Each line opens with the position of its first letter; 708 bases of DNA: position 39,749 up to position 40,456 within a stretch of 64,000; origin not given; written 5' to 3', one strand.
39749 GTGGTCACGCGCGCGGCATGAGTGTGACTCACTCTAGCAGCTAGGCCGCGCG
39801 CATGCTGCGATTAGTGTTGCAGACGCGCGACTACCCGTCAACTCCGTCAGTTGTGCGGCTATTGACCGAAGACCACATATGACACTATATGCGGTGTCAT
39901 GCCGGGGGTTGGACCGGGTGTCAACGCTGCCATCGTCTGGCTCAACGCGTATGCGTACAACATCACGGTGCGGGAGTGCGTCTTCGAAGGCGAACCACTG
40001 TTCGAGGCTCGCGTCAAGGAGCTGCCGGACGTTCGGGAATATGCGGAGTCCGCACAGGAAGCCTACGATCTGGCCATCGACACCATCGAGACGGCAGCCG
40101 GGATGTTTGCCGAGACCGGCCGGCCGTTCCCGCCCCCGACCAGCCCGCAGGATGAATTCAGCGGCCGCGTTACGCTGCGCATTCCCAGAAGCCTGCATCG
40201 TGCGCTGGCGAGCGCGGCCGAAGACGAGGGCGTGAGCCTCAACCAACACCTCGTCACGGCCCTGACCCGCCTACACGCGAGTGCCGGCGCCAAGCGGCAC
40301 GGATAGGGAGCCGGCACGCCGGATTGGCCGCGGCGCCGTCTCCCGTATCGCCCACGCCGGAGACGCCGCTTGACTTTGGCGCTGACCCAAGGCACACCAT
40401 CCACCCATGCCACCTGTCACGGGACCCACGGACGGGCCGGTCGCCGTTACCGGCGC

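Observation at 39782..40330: Two copies of a hicAB locus, neither with a working hicA (second copy at 44950-45705), both fronted by the same operator palindrome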

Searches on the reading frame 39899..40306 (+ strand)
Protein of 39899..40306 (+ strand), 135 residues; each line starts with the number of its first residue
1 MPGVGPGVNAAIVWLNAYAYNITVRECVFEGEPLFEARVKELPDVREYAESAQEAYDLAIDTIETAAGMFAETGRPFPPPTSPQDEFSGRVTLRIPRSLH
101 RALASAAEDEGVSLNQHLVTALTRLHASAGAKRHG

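Call 5: search_protein_families(library=pfam, max_evalue=1, proteins=[window:39899-40303:+])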
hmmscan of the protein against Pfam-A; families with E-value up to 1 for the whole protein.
seq(135 aa): 3 families
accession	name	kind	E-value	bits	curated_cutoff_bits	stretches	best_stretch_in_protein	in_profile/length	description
PF05534.18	HicB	-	2.6e-11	43.7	21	1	82-122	11-51/51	HicB family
PF05965.19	FYRC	-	0.18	12.4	21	1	32-73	1-39/84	F/Y rich C-terminus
PF24016.2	DUF7330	-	0.18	11.8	27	1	88-133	104-149/187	Domain of unknown function (DUF7330)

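Call 16: find_encoding_contigs(protein=window:39899-40306:+, flank=10000, max_places=6)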
Protein window:39899-40306:+ (135 aa): 1 contig read that carries it; 1 place shown.
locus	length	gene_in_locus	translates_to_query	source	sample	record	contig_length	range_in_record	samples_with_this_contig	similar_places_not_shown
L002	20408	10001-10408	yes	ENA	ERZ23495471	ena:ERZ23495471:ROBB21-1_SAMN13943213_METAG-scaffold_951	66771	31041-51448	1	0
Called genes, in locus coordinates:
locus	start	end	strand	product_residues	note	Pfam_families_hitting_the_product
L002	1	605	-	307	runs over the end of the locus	PF14238:DUF4340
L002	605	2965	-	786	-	PF23357:DUF7088, PF09822:ABC_transp_aux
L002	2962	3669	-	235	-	PF01061:ABC2_membrane (weak), PF12679:ABC2_membrane_2, PF12698:ABC2_membrane_3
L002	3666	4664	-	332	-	PF00005:ABC_tran, PF13304:AAA_21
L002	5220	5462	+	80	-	-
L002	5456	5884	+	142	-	PF01850:PIN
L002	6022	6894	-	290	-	PF12911:OppC_N (weak), PF00528:BPD_transp_1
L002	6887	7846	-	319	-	PF19300:BPD_transp_1_N (weak), PF00528:BPD_transp_1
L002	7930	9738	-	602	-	PF00496:SBP_bac_5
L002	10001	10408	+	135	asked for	PF05534:HicB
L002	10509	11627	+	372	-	PF01370:Epimerase, PF05368:NmrA, PF01073:3Beta_HSD, PF07993:NAD_binding_4, PF13460:NAD_binding_10, PF16363:GDP_Man_Dehyd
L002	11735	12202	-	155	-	PF05168:HEPN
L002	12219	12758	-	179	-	PF01909:NTP_transf_2, PF18765:Polbeta (weak)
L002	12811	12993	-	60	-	-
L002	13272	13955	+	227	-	-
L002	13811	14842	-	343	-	PF04116:FA_hydroxylase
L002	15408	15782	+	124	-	PF05534:HicB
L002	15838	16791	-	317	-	PF12911:OppC_N, PF00528:BPD_transp_1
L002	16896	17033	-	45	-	-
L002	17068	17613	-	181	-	PF00528:BPD_transp_1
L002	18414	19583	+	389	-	PF13191:AAA_16, PF13401:AAA_22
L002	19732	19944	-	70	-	PF06769:YoeB_toxin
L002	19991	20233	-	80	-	PF02604:PhdYeFM_antitox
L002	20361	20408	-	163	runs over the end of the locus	PF11848:DUF3368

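Call 61: find_homologous_proteins(query=window:39899-40303:+, max_evalue=1e-10)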
Query window:39899-40303:+ (135 aa): 519 proteins with E <= 1e-10 among 615 candidates; the best 120 are listed.
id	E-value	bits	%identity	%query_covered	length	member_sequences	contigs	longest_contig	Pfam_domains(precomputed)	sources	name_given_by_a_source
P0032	6.9e-73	261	100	90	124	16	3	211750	PF05534.19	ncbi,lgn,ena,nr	ncbi:MAG: toxin-antitoxin system HicB family antitoxin [Spirochaetaceae bacterium]|nr:toxin-antitoxi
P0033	5.3e-65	235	91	90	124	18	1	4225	PF05534.19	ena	-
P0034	3.9e-64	232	93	89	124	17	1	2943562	PF05534.19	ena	-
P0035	6.2e-56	206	88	80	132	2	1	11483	PF05534.19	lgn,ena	-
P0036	6.2e-55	202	88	80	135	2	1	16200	PF05534.19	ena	-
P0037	9.4e-55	202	86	81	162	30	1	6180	PF05534.19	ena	-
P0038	1.0e-54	202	87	79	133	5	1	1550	PF05534.19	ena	-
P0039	1.2e-54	202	89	79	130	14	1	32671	PF05534.19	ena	-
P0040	7.2e-54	199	88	79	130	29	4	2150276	PF05534.19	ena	-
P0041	9.6e-54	199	95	73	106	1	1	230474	PF05534.19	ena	-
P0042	3.1e-53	197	85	79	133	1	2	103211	PF05534.19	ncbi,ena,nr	ncbi:MAG: toxin-antitoxin system HicB family antitoxin [Spirochaetaceae bacterium]|nr:toxin-antitoxi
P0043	4.7e-53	196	87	79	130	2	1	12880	PF05534.19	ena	-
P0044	1.2e-52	195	83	81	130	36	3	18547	PF05534.19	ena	-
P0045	1.6e-52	195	84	81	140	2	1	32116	PF05534.19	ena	-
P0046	1.6e-52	195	84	81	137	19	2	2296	PF05534.19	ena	-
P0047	2.5e-52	194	85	79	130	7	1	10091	PF05534.19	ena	-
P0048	2.6e-52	194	85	79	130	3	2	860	PF05534.19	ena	-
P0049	4.0e-52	193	84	79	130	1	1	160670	PF05534.19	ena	-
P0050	1.5e-51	192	82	79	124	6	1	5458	PF05534.19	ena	-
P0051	2.9e-51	191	84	79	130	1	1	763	PF05534.19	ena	-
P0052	2.8e-50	187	81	80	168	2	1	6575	PF05534.19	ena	-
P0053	4.5e-50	187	81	80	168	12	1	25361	PF05534.19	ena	-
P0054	5.7e-50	186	73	90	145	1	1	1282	PF05534.19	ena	-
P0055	5.1e-48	180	83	76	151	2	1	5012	PF05534.19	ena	-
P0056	8.7e-47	176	75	80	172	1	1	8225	PF05534.19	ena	-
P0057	3.1e-46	174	74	87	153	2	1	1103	PF05534.19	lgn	-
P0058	5.5e-46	174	78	81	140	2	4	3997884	PF05534.19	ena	-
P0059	6.2e-46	173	78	81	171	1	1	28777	PF05534.19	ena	-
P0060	1.9e-45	172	71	88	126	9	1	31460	PF05534.19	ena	-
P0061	3.0e-45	171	77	81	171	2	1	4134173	PF05534.19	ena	-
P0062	3.9e-45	171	70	88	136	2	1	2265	PF05534.19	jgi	jgi:predicted HicB family RNase H-like nuclease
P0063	6.0e-45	170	74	81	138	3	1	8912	PF05534.19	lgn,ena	-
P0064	8.3e-45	170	77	81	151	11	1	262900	PF05534.19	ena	-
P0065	9.6e-45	170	77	80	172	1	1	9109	PF05534.19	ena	-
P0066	1.0e-44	169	70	81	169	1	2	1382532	PF05534.19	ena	-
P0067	1.5e-44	169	75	81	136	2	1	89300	PF05534.19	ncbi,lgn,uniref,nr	ncbi:toxin-antitoxin system HicB family antitoxin [Thiohalocapsa halophila]|uniref:Toxin-antitoxin s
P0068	2.7e-44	168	70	83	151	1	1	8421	PF05534.19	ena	-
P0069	3.6e-44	168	74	81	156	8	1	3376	PF05534.19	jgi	-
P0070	4.6e-44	167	74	81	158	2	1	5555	PF05534.19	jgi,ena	-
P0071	7.1e-44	167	68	88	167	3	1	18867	PF15970.12,PF05534.19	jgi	jgi:predicted HicB family RNase H-like nuclease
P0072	8.3e-44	167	72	81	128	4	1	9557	PF05534.19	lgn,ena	-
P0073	1.1e-43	166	73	83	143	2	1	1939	PF05534.19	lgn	-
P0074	1.2e-43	166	73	83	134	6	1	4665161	PF05534.19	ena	-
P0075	1.4e-43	166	69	87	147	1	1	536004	PF05534.19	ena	-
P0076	1.5e-43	166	72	81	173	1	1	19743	PF05534.19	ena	-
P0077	2.0e-43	165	67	88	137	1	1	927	PF05534.19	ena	-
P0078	2.4e-43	165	69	87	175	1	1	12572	PF05534.19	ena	-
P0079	2.4e-43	165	68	89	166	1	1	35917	PF05534.19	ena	-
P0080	3.4e-43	165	68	90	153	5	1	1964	PF05534.19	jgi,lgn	jgi:predicted HicB family RNase H-like nuclease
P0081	3.8e-43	164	65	90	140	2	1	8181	PF05534.19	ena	-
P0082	3.9e-43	164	86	67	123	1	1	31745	PF05534.19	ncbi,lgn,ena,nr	ncbi:MAG: toxin-antitoxin system HicB family antitoxin [Spirochaetaceae bacterium]|nr:toxin-antitoxi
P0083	4.0e-43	164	66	88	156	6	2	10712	PF05534.19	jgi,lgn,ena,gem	-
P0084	4.2e-43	164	68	87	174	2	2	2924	PF05534.19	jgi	jgi:predicted HicB family RNase H-like nuclease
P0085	4.4e-43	164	74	81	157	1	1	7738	PF05534.19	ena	-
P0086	5.4e-43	164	72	81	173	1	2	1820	PF05534.19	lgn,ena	-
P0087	6.0e-43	164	65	90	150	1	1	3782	PF05534.19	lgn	-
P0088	6.4e-43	164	73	81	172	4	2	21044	PF05534.19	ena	-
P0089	6.8e-43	164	72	81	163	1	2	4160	PF05534.19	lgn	-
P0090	6.8e-43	164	75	80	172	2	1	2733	PF05534.19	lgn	-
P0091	7.4e-43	163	70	80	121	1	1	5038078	PF15970.12,PF05534.19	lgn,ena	-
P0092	8.7e-43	163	79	80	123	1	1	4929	PF05534.19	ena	-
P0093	9.0e-43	163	67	87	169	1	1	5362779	PF05534.19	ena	-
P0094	9.7e-43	163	71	80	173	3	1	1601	PF05534.19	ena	-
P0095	1.1e-42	163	68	88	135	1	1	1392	PF05534.19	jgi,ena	-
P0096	1.1e-42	163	67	89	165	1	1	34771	PF05534.19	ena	-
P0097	1.2e-42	163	73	81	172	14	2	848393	PF05534.19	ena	-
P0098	1.3e-42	163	72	81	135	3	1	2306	PF05534.19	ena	-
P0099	1.6e-42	162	66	88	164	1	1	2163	PF05534.19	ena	-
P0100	1.9e-42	162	71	81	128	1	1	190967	PF05534.19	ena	-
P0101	2.0e-42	162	73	80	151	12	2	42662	PF05534.19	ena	-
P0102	2.1e-42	162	67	88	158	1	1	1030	PF05534.19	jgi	jgi:predicted RNase H-like HicB family nuclease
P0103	2.6e-42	162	79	80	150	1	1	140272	PF05534.19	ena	-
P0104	2.7e-42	162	69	86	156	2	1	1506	PF05534.19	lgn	-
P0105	2.9e-42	162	67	90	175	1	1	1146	PF05534.19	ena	-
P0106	3.1e-42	161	69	81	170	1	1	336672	PF05534.19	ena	-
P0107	3.2e-42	161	73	81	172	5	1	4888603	PF05534.19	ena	-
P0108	3.3e-42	161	72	81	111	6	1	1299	PF05534.19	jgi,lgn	jgi:predicted HicB family RNase H-like nuclease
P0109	4.8e-42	161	66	89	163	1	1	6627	PF05534.19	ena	-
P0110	5.7e-42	161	70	80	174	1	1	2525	PF05534.19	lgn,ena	-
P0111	6.7e-42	160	72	81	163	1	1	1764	PF05534.19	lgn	-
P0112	7.1e-42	160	71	83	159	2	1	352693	PF05534.19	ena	-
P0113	7.4e-42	160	66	90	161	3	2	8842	PF05534.19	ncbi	-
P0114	8.1e-42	160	65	87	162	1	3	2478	PF05534.19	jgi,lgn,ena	-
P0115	9.2e-42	160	66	89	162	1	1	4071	PF05534.19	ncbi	-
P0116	1.2e-41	160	65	90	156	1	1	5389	PF05534.19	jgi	-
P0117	1.3e-41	159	74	81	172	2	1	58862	PF05534.19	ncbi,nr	ncbi:MAG: toxin-antitoxin system HicB family antitoxin [Pseudomonadales bacterium]|nr:toxin-antitoxi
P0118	1.5e-41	159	92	62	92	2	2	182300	PF05534.19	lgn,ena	-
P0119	2.1e-41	159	71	81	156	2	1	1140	PF05534.19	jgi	jgi:predicted HicB family RNase H-like nuclease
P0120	2.1e-41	159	74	76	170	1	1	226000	PF05534.19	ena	-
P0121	2.3e-41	159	69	80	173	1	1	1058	PF05534.19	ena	-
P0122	2.7e-41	158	67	84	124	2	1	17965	PF05534.19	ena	-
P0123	2.7e-41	158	70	81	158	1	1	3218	PF05534.19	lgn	-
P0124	2.9e-41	158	64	90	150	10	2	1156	PF05534.19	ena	-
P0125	3.0e-41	158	66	88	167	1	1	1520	PF05534.19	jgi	jgi:predicted HicB family RNase H-like nuclease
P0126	3.7e-41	158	66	87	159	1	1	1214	PF05534.19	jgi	jgi:predicted RNase H-like HicB family nuclease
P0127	4.1e-41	158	72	76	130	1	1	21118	PF05534.19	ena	-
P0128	4.8e-41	158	67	88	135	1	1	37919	PF05534.19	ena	-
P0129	4.8e-41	158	66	88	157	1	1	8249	PF05534.19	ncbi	-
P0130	5.5e-41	157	62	88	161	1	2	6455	PF05534.19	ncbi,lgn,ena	-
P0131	9.9e-41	157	63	88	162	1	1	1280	PF05534.19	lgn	-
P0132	1.1e-40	156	70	79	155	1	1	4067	PF05534.19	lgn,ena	-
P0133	1.3e-40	156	64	88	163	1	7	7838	PF05534.19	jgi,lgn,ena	-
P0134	1.4e-40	156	64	90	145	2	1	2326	PF05534.19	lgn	-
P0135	1.5e-40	156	70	81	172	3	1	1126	PF05534.19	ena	-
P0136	1.8e-40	156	65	90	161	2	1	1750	PF05534.19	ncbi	-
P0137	1.8e-40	156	68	82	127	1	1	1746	PF05534.19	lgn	-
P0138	1.9e-40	156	69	81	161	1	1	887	PF05534.19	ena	-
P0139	2.0e-40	156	66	87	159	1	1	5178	PF05534.19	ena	-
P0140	2.3e-40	155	69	81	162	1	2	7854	PF05534.19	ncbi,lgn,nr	ncbi:MAG: toxin-antitoxin system HicB family antitoxin [Nitrosomonas sp.]|nr:toxin-antitoxin system 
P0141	2.4e-40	155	70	81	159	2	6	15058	PF05534.19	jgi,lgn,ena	jgi:predicted HicB family RNase H-like nuclease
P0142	3.0e-40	155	63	88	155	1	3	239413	PF05534.19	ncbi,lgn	-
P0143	4.1e-40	155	65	87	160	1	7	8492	PF05534.19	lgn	-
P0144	4.2e-40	155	64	87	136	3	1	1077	PF05534.19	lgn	-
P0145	4.4e-40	154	65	88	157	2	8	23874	PF05534.19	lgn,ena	-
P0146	4.7e-40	154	69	81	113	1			PF05534.19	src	-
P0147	4.7e-40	154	64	88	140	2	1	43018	PF05534.19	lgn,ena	-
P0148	4.7e-40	154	68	80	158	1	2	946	PF05534.19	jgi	-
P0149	5.0e-40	154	68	81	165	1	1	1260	PF05534.19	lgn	-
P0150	5.0e-40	154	72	81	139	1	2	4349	PF05534.19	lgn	-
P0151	5.7e-40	154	69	80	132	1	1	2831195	PF05534.19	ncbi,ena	-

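Call 62: find_encoding_contigs(protein=P0032, flank=8000, max_places=8)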
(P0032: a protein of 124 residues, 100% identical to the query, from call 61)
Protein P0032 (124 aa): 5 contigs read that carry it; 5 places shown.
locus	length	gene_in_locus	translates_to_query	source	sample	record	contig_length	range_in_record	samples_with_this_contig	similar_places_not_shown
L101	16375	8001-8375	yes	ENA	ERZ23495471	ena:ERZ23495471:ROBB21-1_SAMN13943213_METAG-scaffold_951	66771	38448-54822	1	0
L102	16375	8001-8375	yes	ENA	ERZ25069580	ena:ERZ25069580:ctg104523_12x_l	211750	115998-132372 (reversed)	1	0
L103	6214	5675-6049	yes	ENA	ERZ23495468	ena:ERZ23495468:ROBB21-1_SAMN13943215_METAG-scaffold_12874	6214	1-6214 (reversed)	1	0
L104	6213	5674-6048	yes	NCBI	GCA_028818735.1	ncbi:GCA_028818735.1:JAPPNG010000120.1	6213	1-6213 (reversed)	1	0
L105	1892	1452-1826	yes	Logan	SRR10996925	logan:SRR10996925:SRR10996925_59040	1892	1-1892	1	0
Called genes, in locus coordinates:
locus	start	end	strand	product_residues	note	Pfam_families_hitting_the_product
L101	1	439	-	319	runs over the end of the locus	PF19300:BPD_transp_1_N (weak), PF00528:BPD_transp_1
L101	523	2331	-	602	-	PF00496:SBP_bac_5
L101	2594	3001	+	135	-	PF05534:HicB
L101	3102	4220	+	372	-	PF01370:Epimerase, PF05368:NmrA, PF01073:3Beta_HSD, PF07993:NAD_binding_4, PF13460:NAD_binding_10, PF16363:GDP_Man_Dehyd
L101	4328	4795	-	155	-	PF05168:HEPN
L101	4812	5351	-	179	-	PF01909:NTP_transf_2, PF18765:Polbeta (weak)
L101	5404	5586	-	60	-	-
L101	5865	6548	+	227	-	-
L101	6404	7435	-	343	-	PF04116:FA_hydroxylase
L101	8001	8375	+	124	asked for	PF05534:HicB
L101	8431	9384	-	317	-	PF12911:OppC_N, PF00528:BPD_transp_1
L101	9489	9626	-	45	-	-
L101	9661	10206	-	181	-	PF00528:BPD_transp_1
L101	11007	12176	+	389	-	PF13191:AAA_16, PF13401:AAA_22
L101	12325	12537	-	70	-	PF06769:YoeB_toxin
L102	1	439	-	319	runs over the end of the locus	PF19300:BPD_transp_1_N (weak), PF00528:BPD_transp_1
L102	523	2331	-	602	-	PF00496:SBP_bac_5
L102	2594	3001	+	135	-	PF05534:HicB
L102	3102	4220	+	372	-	PF01370:Epimerase, PF05368:NmrA, PF01073:3Beta_HSD, PF07993:NAD_binding_4, PF13460:NAD_binding_10, PF16363:GDP_Man_Dehyd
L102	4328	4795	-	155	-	PF05168:HEPN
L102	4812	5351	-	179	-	PF01909:NTP_transf_2, PF18765:Polbeta (weak)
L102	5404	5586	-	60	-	-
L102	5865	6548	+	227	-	-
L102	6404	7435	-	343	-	PF04116:FA_hydroxylase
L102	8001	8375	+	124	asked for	PF05534:HicB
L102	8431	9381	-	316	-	PF12911:OppC_N, PF00528:BPD_transp_1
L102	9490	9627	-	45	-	-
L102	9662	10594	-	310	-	PF12911:OppC_N, PF00528:BPD_transp_1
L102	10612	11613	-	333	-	PF19300:BPD_transp_1_N (weak), PF00528:BPD_transp_1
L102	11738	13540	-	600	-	PF00496:SBP_bac_5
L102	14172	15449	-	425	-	PF01609:DDE_Tnp_1 (weak)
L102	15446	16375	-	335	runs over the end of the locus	PF00589:Phage_integrase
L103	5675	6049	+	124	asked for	PF05534:HicB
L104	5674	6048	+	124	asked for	PF05534:HicB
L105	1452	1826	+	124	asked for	PF05534:HicB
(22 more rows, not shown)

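Call 74: predict_structure(alignment_id=A9)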
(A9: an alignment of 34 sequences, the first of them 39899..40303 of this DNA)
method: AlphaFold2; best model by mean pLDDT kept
length: 135 residues; sequences in the alignment: 34
mean_pLDDT: 61.8   pTM: 0.42
mean pLDDT of the five models: 61.8, 45.2, 43.0, 41.8, 36.6
residues with pLDDT >= 90: 0; 70-90: 41; 50-70: 68; < 50: 26
segments of 3 or more residues with pLDDT < 50: 7-13, 84-93, 129-135
pLDDT, mean of each block of 10 residues (from residue 1): 48 55 71 72 68 71 71 65 46 54 71 68 57 37
secondary structure, 60 per line:
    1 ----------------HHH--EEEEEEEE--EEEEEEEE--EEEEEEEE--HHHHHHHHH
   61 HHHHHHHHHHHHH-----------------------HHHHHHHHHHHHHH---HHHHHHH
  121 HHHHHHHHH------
elements in order: E22-29 E32-39 E42-49 H52-73 H97-110 H114-129

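Call 76: fold_search(model_id=the predicted structure, library=pdb)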
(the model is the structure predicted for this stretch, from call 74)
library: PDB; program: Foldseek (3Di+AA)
matches with E <= 10: 392; with E <= 0.001: 0
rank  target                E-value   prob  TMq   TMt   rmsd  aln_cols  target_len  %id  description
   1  6g26_A                1.7e-02  0.99  0.38  0.38  15.0       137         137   18  The crystal structure of the Burkholderia pseudomallei HicAB complex (released 2018-10-31)
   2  6g1n_A                3.4e-02  0.99  0.41  0.42  14.2       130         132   15  Crystal structure of the Burkholderia Pseudomallei antitoxin HicB (released 2018-10-31)
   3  6g26_B                3.6e-02  0.98  0.38  0.38  14.7       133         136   15  The crystal structure of the Burkholderia pseudomallei HicAB complex (released 2018-10-31)
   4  6g1c_V                5.1e-02  1.00  0.41  0.62   4.0        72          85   18  Crystal structure of the N-terminal domain of Burkholderia Pseudomallei antitoxin HicB (released 2018-10-31)
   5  6g1n_C                5.4e-02  0.97  0.41  0.41  17.1       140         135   15  Crystal structure of the Burkholderia Pseudomallei antitoxin HicB (released 2018-10-31)
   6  6u0i_B                6.1e-02  0.93  0.37  0.36  16.3       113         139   19  Putative Antitoxin HicB3 from Escherichia coli str. K-12 substr. DH10B (released 2019-08-28)
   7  6hpb_B                1.3e-01  0.85  0.37  0.36  16.1       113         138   18  Crystal structure of the E.coli HicAB toxin-antitoxin complex (released 2019-09-18)
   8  2dsy_A                1.7e-01  0.99  0.38  0.61   2.5        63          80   19  Crystal structure of TTHA0281 from thermus thermophilus HB8 (released 2007-03-27)
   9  2dsy_D                1.9e-01  0.94  0.37  0.57   5.6        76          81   18  Crystal structure of TTHA0281 from thermus thermophilus HB8 (released 2007-03-27)
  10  3kwr_B                1.9e-01  0.85  0.30  0.45   5.0        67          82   22  Crystal structure of Putative RNA-binding protein (NP_785364.1) from LACTOBACILLUS PLANTARUM at 1.45 A resolution (released 2009-12-22)
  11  2dsy_B                2.2e-01  0.99  0.36  0.59   2.4        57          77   21  Crystal structure of TTHA0281 from thermus thermophilus HB8 (released 2007-03-27)
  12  1whq_MODEL_1_A        2.3e-01  0.66  0.33  0.42  12.1        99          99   16  Solution structure of the N-terminal dsRBD from hypothetical protein BAB28848 (released 2004-11-28)
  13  2dsy_C                2.4e-01  0.99  0.38  0.64   2.5        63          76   19  Crystal structure of TTHA0281 from thermus thermophilus HB8 (released 2007-03-27)
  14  6u0i_A                2.6e-01  0.99  0.41  0.39   2.8        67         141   22  Putative Antitoxin HicB3 from Escherichia coli str. K-12 substr. DH10B (released 2019-08-28)
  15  8b9g_A                2.6e-01  0.47  0.30  0.05  16.1       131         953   16  Cryo-EM structure of MLE in complex with ADP:AlF4 and U10 RNA (released 2023-10-18)
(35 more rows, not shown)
